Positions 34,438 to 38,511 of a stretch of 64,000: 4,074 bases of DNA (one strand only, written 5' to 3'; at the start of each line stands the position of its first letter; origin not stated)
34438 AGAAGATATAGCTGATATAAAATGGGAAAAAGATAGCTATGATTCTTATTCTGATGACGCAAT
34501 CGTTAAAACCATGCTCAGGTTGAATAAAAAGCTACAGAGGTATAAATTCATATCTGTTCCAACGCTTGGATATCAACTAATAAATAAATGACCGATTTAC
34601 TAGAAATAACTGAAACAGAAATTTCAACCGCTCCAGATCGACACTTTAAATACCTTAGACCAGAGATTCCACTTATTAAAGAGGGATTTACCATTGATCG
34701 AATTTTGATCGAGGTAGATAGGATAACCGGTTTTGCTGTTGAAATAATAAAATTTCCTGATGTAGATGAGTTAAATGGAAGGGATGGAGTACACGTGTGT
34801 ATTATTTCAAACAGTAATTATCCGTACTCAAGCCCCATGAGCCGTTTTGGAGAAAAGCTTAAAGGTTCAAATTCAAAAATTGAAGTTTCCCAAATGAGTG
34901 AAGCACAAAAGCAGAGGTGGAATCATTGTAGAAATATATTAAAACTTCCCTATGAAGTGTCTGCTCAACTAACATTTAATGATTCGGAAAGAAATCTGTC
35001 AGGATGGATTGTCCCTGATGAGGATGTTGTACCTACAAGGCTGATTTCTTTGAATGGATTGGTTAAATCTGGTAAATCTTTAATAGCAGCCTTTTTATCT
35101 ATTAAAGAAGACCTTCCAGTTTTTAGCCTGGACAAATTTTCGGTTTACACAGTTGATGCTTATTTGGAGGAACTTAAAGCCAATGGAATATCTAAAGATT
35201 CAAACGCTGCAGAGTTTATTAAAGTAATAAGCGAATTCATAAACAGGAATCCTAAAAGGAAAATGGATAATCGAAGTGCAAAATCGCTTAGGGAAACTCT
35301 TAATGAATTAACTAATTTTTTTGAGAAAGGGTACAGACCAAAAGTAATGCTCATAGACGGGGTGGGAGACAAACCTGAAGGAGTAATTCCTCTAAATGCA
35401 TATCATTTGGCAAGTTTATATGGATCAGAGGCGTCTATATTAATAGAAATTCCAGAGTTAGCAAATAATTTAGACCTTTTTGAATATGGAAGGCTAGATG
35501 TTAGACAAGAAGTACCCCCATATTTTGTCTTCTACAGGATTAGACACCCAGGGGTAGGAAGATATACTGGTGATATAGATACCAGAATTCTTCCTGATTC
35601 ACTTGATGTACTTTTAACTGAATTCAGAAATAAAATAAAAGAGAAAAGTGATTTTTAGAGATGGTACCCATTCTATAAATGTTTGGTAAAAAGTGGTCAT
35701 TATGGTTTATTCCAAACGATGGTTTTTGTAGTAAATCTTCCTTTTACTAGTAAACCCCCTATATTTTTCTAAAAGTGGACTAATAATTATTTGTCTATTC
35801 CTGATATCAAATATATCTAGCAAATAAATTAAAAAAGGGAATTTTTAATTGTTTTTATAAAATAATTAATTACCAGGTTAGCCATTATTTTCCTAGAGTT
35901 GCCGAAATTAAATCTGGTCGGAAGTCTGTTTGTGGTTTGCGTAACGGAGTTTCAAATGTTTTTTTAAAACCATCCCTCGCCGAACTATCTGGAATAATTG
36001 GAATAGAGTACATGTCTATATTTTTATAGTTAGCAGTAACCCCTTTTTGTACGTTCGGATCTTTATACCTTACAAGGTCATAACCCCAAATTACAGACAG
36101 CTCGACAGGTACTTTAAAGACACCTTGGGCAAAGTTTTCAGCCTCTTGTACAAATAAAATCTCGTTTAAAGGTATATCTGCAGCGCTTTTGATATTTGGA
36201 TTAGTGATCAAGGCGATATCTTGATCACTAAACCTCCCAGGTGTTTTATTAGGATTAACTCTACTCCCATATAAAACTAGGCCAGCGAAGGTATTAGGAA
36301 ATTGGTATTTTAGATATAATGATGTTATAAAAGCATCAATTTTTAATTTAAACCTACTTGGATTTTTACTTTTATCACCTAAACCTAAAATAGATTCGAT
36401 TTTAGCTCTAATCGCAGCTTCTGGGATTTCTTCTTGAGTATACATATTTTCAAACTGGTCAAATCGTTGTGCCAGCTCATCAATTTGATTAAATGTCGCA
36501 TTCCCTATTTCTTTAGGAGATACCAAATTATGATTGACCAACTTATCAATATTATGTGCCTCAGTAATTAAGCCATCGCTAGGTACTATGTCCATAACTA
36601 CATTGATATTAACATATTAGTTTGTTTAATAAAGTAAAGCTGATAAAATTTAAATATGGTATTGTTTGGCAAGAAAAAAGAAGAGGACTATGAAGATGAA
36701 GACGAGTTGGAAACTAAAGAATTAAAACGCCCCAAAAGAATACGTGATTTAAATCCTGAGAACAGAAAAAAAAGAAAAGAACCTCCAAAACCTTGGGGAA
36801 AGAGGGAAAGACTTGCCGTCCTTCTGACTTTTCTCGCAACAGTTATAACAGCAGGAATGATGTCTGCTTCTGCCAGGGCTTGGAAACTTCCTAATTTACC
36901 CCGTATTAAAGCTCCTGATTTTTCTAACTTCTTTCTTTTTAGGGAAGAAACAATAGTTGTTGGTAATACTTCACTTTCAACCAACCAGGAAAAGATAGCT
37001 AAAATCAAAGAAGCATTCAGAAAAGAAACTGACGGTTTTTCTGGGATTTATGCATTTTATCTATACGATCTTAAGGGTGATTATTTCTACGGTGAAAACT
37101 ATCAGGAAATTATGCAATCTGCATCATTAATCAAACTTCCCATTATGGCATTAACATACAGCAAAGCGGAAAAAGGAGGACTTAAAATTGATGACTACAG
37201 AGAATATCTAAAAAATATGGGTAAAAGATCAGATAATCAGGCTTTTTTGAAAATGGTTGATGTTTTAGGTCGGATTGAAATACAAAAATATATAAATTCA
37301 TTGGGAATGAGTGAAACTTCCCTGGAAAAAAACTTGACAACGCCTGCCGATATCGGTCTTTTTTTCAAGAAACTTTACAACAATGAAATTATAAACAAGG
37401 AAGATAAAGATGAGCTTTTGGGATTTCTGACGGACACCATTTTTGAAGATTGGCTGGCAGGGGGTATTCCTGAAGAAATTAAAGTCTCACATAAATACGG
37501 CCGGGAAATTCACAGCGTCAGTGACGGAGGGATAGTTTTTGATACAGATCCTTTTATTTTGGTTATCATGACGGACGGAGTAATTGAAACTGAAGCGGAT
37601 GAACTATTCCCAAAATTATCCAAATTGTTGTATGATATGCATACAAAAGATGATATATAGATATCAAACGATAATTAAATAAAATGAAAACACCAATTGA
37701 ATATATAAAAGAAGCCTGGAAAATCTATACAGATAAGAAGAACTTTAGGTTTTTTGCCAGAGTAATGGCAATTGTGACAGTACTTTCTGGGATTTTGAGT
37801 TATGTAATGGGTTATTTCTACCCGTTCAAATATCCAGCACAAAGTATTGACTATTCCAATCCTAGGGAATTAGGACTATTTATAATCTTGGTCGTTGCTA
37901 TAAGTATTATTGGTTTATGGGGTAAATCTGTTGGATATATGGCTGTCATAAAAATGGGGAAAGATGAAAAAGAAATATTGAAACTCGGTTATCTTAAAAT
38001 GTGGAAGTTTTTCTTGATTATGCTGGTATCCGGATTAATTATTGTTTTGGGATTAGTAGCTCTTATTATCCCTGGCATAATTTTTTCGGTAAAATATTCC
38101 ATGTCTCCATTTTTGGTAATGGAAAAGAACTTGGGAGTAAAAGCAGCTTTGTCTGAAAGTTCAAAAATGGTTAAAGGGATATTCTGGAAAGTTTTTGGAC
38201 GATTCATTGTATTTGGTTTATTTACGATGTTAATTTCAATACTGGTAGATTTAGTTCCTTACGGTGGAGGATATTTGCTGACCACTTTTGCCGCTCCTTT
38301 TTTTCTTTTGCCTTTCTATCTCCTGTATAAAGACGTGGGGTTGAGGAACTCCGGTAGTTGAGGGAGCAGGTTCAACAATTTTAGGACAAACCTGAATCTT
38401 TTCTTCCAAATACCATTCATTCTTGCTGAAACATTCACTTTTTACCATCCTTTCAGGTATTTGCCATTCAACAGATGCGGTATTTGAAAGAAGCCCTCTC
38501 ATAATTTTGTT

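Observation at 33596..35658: Candidate novel two-gene module: degenerate-ATPase/winged-helix protein coupled to a P-loop kinase-like protein with an unknown N-domain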

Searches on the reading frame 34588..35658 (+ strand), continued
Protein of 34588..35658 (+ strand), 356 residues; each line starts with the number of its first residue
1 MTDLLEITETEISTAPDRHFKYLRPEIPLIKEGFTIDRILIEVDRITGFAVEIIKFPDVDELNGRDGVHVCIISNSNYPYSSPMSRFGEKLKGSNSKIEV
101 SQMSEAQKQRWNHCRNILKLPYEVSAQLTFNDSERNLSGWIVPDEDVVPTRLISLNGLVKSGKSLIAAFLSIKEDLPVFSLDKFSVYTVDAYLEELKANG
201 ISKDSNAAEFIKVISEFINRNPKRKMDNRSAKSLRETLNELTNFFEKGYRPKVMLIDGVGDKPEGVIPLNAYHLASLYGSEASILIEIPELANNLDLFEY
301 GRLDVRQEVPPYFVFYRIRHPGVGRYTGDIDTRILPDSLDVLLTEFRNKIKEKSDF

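Call 82: fold_search(model_id=the predicted structure, library=viral)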
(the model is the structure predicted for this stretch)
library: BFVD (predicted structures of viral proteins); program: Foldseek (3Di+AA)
matches with E <= 10: 1090; with E <= 0.001: 4
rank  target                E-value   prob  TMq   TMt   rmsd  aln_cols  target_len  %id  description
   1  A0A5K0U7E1            6.9e-04  0.91  0.20  0.24  13.0       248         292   17  Monophosphate kinase [Yasminevirus sp. GU-2018]
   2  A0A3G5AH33            7.4e-04  0.91  0.24  0.27  13.9       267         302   14  Uncharacterized protein [Sylvanvirus sp.]
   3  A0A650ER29            8.8e-04  0.69  0.21  0.22  18.7       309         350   14  (no name in the UniProt tables at hand)
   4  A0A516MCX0            9.4e-04  0.98  0.24  0.39  11.6       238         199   14  (no name in the UniProt tables at hand)
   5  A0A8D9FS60            1.1e-03  0.97  0.23  0.38  15.3       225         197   15  Dephospho-CoA kinase [uncultured marine phage]
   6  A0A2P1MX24            1.1e-03  0.95  0.23  0.26  11.4       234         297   12  ATP-binding protein [Escherichia phage myPSH2311]
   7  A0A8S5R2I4            1.3e-03  0.98  0.24  0.43  10.5       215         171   11  Phosphomevalonate kinase [Siphoviridae sp. ct6d71]
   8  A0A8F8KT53            1.3e-03  0.90  0.23  0.30  15.4       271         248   12  Deoxynucleoside monophosphate kinase [Clandestinovirus]
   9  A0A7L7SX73            2.1e-03  0.95  0.23  0.37  13.2       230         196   14  (no name in the UniProt tables at hand)
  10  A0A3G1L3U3            2.3e-03  0.90  0.21  0.36  12.6       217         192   13  Deoxynucleotide monophosphate kinase [Synechococcus phage S-CBWM1]
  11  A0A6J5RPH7            2.8e-03  0.47  0.20  0.23  16.2       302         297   11  Nucleoside 2-deoxyribosyltransferase [uncultured Caudovirales phage]
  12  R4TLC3                3.1e-03  0.94  0.16  0.21   9.4       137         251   23  (no name in the UniProt tables at hand)
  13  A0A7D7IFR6            3.3e-03  0.57  0.16  0.24  14.8       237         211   13  (no name in the UniProt tables at hand)
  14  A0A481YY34            3.6e-03  0.87  0.21  0.32  12.4       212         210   12  Deoxynucleotide monophosphate kinase [Marseillevirus LCMAC201]
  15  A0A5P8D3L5            3.8e-03  0.75  0.20  0.27  12.7       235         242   16  (no name in the UniProt tables at hand)
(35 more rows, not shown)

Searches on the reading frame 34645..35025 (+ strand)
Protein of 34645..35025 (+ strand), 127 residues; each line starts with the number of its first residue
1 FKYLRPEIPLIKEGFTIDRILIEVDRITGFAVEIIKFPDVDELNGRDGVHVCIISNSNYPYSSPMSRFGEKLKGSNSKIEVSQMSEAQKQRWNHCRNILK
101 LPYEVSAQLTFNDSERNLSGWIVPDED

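Call 85: search_solved_structures(query=A8, max_evalue=10, show_alignments=2)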
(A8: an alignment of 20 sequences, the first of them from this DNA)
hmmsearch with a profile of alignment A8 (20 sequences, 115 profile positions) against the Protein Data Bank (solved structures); distinct sequences matched with E-value up to 10: 6.
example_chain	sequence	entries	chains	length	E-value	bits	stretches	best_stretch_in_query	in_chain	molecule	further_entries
4dim_A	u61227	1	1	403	0.06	16.6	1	54-95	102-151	Phosphoribosylglycinamide synthetase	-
6h8n_A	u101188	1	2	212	0.2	14.9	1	34-79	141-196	Peptidoglycan-N-acetylmuramic acid deacetylase PdaC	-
6h8l_A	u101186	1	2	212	0.2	14.9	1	34-79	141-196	Peptidoglycan-N-acetylmuramic acid deacetylase PdaC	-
9yqp_B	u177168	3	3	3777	0.24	14.6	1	14-99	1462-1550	Intermembrane lipid transfer protein VPS13C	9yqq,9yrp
4luy_A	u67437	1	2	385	0.58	13.4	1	23-75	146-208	Alanine racemase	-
4lus_A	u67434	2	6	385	0.58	13.4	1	23-75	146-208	Alanine racemase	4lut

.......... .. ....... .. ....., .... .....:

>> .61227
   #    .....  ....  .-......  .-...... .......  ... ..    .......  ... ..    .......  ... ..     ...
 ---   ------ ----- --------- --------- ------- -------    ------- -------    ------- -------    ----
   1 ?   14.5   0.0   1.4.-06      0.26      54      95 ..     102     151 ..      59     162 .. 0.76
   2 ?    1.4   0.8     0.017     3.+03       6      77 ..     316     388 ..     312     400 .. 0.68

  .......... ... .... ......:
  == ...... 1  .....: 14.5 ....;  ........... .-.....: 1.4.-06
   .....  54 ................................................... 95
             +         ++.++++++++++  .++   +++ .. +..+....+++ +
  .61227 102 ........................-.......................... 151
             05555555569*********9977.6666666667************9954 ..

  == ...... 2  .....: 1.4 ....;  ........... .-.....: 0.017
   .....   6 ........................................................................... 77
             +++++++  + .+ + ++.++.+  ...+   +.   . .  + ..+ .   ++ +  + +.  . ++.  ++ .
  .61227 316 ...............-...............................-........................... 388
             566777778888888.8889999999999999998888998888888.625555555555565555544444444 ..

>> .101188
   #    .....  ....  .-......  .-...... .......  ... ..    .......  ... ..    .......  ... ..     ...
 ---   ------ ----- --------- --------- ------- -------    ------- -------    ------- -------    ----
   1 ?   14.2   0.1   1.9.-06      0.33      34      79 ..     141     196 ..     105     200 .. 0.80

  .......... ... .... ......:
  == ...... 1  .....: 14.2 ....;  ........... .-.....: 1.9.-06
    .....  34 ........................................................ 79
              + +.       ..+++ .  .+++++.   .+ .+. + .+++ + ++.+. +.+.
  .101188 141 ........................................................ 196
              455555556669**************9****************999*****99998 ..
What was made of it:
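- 34588..35658 (+): Gene 2 (G2, 356 aa): N-domain of unknown fold class (about res 30-131; motifs FPDxDG and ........) plus an intact P-loop kinase-type NTPase domain (about res 150-352; GxxxxGKS 157-164, D182, R250, D257). N-domain profile has no significant PDB match (call 85).
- Closest known: Small P-loop kinases of the CoaE / NMP-kinase / dNK fold. Different: An extra conserved N-domain of about 130 aa with FPDxDG and LKLP motifs that matches nothing (call 85).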

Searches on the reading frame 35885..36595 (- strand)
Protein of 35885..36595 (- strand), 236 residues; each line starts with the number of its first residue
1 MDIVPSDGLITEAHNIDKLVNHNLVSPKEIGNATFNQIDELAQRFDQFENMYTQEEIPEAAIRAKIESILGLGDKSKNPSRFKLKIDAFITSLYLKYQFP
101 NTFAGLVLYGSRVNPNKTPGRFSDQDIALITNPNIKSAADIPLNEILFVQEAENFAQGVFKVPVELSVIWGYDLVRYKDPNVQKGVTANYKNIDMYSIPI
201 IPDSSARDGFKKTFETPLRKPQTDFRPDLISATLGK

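Call 3: search_protein_families(library=pfam, proteins=[window:35885-36595:-], max_evalue=1)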
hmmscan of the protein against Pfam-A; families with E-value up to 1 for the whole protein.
window:35885-36595:- (236 aa): 2 families
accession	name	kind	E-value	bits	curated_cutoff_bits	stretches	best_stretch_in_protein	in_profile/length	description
PF04439.18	Adenyl_transf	-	0.021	14.4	22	1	106-132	24-50/279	Streptomycin adenylyltransferase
PF18765.7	Polbeta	-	0.059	14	26.9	1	106-136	16-44/93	Polymerase beta, Nucleotidyltransferase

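Call 4: search_protein_families(library=padloc, proteins=[window:35885-36595:-], max_evalue=1)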
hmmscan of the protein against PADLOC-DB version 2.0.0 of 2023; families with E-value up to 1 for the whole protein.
window:35885-36595:- (236 aa): 1 family
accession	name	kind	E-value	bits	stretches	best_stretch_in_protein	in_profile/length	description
PDLC04907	PDC-S09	-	0.039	12.1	1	86-135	14-57/114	-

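Call 5: search_protein_families(library=ncbifam, proteins=[window:35885-36595:-], max_evalue=1)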
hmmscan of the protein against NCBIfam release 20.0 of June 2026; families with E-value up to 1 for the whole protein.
window:35885-36595:- (236 aa): 1 family
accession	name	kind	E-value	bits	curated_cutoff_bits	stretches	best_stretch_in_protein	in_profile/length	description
NF047752.1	MntA_antitoxin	equivalog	0.097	12.6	60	1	105-136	9-37/106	type VII toxin-antitoxin system MntA family adenylyltransferase antitoxin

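Call 77: search_protein_families(library=phrogs, proteins=[window:35885-36595:-], max_evalue=0.1)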
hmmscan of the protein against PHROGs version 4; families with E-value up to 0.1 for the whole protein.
window:35885-36595:- (236 aa): 0 families

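Call 98: search_solved_structures(query=window:35885-36595:-, max_evalue=1)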
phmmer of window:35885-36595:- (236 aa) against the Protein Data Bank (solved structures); distinct sequences matched with E-value up to 1: 6.
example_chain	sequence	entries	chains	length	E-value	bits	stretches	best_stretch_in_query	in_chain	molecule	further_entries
8tp5_F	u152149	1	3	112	0.48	13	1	96-126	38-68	Light chain of Fab 1-1-1E04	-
5yax_A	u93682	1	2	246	0.49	12.9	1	93-125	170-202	scFv1 antibody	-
8tp4_L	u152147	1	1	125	0.57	12.7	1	96-126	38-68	Light chain of Fab 1-1-1E04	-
9faa_A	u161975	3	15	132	0.57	12.7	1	98-169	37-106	Monoclonal immunoglobulin light chains (LC)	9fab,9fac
9msc_B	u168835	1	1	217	0.58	12.7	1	93-125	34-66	HEPC46 fab LC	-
6meg_L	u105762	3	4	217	0.71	12.4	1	93-125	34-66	antibody HEPC46 Light Chain | HEPC46 Light Chain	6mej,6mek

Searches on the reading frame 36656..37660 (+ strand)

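Call 3: search_protein_families(library=pfam, proteins=[window:36656-37660:+], max_evalue=1)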
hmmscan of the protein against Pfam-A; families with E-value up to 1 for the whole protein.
window:36656-37660:+ (334 aa): 1 family
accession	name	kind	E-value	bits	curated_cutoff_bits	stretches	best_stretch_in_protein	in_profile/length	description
PF13354.11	Beta-lactamase2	-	9.2e-32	110.5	22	2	183-306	77-214/214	Beta-lactamase enzyme family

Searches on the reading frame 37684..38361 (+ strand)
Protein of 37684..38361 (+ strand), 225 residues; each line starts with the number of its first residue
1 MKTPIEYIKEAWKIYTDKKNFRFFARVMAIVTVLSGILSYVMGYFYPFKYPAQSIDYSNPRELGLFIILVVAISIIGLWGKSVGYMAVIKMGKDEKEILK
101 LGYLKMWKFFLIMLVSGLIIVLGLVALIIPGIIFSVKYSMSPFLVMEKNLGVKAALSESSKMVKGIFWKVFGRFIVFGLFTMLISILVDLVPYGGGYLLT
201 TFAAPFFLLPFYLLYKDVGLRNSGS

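Call 70: search_protein_families(library=pfam, proteins=[window:37684-38361:+], max_evalue=0.001)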
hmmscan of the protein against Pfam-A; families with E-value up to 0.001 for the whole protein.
window:37684-38361:+ (225 aa): 2 families
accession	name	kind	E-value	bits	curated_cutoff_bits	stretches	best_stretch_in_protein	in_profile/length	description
PF06790.16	UPF0259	-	2.3e-06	28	31.4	1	106-182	130-205/248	Uncharacterised protein family (UPF0259)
PF10110.14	GPDPase_memb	-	0.00012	21.4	29.6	1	118-208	162-253/321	Membrane domain of glycerophosphoryl diester phosphodiesterase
